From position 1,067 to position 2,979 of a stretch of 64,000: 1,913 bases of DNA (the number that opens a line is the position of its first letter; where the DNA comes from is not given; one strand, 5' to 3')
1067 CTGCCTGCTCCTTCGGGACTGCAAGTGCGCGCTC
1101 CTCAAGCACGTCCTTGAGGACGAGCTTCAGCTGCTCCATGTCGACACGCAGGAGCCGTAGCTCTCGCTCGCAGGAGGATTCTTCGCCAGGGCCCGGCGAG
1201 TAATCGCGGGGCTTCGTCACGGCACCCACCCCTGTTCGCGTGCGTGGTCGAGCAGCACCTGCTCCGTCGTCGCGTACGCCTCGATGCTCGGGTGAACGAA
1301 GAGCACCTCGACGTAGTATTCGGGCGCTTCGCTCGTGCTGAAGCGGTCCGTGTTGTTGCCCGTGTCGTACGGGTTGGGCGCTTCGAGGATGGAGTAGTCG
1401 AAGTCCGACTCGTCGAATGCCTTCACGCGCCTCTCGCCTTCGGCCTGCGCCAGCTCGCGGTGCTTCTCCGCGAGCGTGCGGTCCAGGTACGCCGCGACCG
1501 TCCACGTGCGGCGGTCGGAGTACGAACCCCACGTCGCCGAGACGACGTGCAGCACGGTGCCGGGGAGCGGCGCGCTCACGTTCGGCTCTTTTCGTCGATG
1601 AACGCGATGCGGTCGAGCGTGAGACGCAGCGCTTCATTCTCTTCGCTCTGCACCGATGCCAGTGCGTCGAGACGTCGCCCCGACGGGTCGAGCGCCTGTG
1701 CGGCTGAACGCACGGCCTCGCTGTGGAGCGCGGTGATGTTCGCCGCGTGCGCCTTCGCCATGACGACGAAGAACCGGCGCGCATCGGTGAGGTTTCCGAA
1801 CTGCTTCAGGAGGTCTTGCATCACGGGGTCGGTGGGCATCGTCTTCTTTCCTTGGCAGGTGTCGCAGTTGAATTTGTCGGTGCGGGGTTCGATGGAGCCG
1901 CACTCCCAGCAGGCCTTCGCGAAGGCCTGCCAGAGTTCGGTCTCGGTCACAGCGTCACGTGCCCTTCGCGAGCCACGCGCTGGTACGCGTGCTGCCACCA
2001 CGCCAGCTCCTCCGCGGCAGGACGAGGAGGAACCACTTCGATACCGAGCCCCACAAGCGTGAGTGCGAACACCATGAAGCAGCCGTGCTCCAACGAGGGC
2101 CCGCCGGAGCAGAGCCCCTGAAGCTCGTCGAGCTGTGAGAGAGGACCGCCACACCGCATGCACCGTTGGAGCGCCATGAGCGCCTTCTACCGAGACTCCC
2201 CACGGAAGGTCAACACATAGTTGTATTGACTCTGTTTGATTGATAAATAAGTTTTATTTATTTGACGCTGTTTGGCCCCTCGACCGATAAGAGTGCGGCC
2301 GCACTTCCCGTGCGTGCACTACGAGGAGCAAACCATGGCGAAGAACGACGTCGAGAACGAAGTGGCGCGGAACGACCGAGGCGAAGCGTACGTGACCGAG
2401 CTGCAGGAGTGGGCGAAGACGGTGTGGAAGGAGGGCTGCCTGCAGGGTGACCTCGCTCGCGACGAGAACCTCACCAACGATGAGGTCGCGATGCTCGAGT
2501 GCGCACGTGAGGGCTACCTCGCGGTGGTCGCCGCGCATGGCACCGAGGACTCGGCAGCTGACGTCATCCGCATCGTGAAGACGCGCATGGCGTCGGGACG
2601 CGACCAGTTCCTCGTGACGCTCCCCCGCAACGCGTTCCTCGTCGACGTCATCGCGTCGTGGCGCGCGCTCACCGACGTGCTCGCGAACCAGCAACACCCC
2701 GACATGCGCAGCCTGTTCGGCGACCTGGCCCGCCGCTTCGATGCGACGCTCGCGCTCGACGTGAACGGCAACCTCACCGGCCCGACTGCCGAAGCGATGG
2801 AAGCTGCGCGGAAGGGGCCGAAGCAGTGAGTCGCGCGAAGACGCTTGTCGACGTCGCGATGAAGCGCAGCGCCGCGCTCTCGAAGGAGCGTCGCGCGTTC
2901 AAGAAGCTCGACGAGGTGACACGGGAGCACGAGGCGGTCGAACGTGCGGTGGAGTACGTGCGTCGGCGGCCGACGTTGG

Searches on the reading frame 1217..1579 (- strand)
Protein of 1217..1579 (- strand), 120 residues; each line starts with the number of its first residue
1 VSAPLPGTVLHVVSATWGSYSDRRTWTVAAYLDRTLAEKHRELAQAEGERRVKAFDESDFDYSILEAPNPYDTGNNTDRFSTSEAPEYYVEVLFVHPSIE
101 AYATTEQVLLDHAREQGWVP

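Call 38: find_encoding_contigs(protein=window:1217-1579:-, flank=10000, max_places=3)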
Protein window:1217-1579:- (120 aa): 12 contigs read that carry it; 3 places shown.
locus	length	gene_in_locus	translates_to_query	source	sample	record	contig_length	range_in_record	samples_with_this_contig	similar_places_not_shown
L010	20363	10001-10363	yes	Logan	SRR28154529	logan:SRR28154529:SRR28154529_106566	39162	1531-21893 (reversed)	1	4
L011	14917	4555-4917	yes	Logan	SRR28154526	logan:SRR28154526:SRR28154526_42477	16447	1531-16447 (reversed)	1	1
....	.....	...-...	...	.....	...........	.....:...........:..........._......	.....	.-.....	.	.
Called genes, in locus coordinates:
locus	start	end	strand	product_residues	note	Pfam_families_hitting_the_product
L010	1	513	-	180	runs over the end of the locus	-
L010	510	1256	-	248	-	-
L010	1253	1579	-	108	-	-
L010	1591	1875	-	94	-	-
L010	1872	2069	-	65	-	-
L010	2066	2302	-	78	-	-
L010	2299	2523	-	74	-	-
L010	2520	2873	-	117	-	-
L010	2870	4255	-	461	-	-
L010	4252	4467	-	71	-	-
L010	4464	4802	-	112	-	-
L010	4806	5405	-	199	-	-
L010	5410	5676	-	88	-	-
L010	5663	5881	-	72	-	-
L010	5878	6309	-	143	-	-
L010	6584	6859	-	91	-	-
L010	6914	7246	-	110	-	-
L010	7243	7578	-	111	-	-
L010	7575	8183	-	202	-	-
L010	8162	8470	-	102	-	-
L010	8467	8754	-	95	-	-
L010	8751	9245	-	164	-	-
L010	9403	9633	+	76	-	-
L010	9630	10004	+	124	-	-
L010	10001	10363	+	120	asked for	-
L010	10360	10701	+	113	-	-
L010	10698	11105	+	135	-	-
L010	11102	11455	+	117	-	-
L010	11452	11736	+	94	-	-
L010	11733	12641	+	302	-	PF00589:Phage_integrase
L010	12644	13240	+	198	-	-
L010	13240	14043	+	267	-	PF00085:Thioredoxin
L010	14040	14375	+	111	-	-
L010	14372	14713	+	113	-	-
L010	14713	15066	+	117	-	PF00072:Response_reg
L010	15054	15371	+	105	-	-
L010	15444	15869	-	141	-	PF10805:DUF2730 (faint)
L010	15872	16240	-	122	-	-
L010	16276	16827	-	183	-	-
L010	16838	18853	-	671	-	-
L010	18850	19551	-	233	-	-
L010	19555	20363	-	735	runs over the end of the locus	-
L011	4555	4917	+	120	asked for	-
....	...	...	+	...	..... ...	-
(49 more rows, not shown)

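Call 42: search_protein_families(library=phrogs, max_evalue=0.01, proteins=[L010:16838-18853:-, L010:18850-19551:-, L010:19555-20361:-, L010:16276-16827:-, L010:15444-15869:-])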
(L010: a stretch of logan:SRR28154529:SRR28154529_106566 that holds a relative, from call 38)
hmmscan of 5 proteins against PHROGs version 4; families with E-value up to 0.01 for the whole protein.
L010:16838-18853:- (671 aa): 0 families

L010:18850-19551:- (233 aa): 2 families
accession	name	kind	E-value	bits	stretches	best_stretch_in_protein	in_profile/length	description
phrog_35197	-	unknown function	5.6e-20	72.9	1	117-228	72-185/190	-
phrog_10330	-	head and packaging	4.2e-13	50.6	1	109-229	110-236/239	virion structural protein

L010:19555-20361:- (268 aa): 1 family
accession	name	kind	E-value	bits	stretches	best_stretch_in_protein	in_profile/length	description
phrog_30212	-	unknown function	2.8e-07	31.6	1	181-265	114-198/202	-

L010:16276-16827:- (183 aa): 0 families

L010:15444-15869:- (141 aa): 0 families

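Call 43: search_protein_families(library=pfam, max_evalue=0.1, proteins=[L010:16838-18853:-, L010:18850-19551:-, L010:19555-20361:-, L010:16276-16827:-, L010:15444-15869:-])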
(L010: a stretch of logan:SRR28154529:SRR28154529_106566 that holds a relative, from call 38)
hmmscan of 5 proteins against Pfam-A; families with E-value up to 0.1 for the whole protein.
L010:16838-18853:- (671 aa): 1 family
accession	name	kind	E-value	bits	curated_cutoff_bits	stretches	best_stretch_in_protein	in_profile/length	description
PF14289.11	DUF4369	-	0.0016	19.4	25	1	584-638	1-54/91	Domain of unknown function (DUF4369)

L010:18850-19551:- (233 aa): 0 families

L010:19555-20361:- (268 aa): 0 families

L010:16276-16827:- (183 aa): 0 families

L010:15444-15869:- (141 aa): 11 families
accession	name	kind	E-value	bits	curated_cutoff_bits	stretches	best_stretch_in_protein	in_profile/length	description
PF16331.10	TolA_bind_tri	-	0.0014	19.1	30.1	1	41-93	8-60/76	TolA binding protein trimerisation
PF05667.16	CCDC22_CC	-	0.0066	16.1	39.2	1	33-129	194-290/477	CCDC22 protein coiled-coil region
PF03938.19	OmpH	-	0.007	17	32.4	1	32-107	14-77/141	Outer membrane protein (OmpH-like)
PF23991.1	DUF7310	-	0.0077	17.1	40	0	36-63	29-56/83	Coiled-coil region of unknown function (DUF7310)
PF10805.13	DUF2730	-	0.012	16.2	24.9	1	33-86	36-91/102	Protein of unknown function (DUF2730)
PF05791.16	Bacillus_HBL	-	0.012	15.9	29.1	1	35-102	96-163/177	Bacillus haemolytic enterotoxin (HBL)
PF11932.13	DUF3450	-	0.03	14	32.6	1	39-111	67-139/241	Protein of unknown function (DUF3450)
PF01920.25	Prefoldin_2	-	0.032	14.6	27.6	0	36-77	61-102/106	Prefoldin subunit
PF04380.18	BMFP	-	0.055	14.3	37.2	0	106-131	52-77/77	Membrane fusogenic activity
PF11221.13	Med21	-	0.085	13.6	37.3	0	33-72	59-98/144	Subunit 21 of Mediator complex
PF06428.16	Sec2p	-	0.088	13.2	28.5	0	32-82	38-88/92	GDP/GTP exchange factor Sec2p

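Call 65: search_solved_structures(query=L010:16838-18853:-, max_evalue=1)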
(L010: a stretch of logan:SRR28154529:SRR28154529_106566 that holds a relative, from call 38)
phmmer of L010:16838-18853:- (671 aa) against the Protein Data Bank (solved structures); distinct sequences matched with E-value up to 1: 1.
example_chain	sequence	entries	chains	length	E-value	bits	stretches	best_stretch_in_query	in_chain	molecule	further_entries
5yft_A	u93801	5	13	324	0.23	13.2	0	46-97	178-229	Ribose 1,5-bisphosphate isomerase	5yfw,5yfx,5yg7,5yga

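Call 81: search_dna_similar(query=L010:18850-19551:-, collection=phages, mode=protein, max_evalue=0.001, max_rows=15)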
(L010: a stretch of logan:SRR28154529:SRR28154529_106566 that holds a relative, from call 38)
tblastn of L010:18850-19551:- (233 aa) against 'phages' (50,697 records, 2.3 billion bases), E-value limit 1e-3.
Records with a match: 3; places in all: 3; records where one place covers at least 80% of the query: 0.
Best place of each record, by identity: <60% 3.
By first word of the organism name: Caudoviricetes 3.
By host as written in the record: - 3.
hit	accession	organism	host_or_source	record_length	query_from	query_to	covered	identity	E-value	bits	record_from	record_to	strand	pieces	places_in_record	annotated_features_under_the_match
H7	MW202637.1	Caudoviricetes sp.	Manatee Spring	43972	68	130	27%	52.9%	2e-9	62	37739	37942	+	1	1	hypothetical protein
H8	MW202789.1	Caudoviricetes sp.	Manatee Spring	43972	68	130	27%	52.9%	2e-9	62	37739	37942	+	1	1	hypothetical protein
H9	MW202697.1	Caudoviricetes sp.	Manatee Spring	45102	71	111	18%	53.7%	2e-5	51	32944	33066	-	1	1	tail fiber protein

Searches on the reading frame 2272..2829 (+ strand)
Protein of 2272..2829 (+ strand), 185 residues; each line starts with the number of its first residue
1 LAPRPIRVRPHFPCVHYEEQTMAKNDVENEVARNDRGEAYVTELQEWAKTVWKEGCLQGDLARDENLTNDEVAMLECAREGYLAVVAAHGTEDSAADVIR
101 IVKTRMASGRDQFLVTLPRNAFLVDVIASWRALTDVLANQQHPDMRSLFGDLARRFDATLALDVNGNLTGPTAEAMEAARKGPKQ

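Call 26: find_encoding_contigs(protein=window:2272-2829:+, flank=10000, max_places=3)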
Protein window:2272-2829:+ (185 aa): no gene with exactly this product is on record in the collection.

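Call 91: search_protein_families(library=phrogs, max_evalue=0.001, proteins=[window:2272-2829:+])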
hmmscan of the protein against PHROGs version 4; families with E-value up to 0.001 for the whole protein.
window:2272-2829:+ (185 aa): 0 families
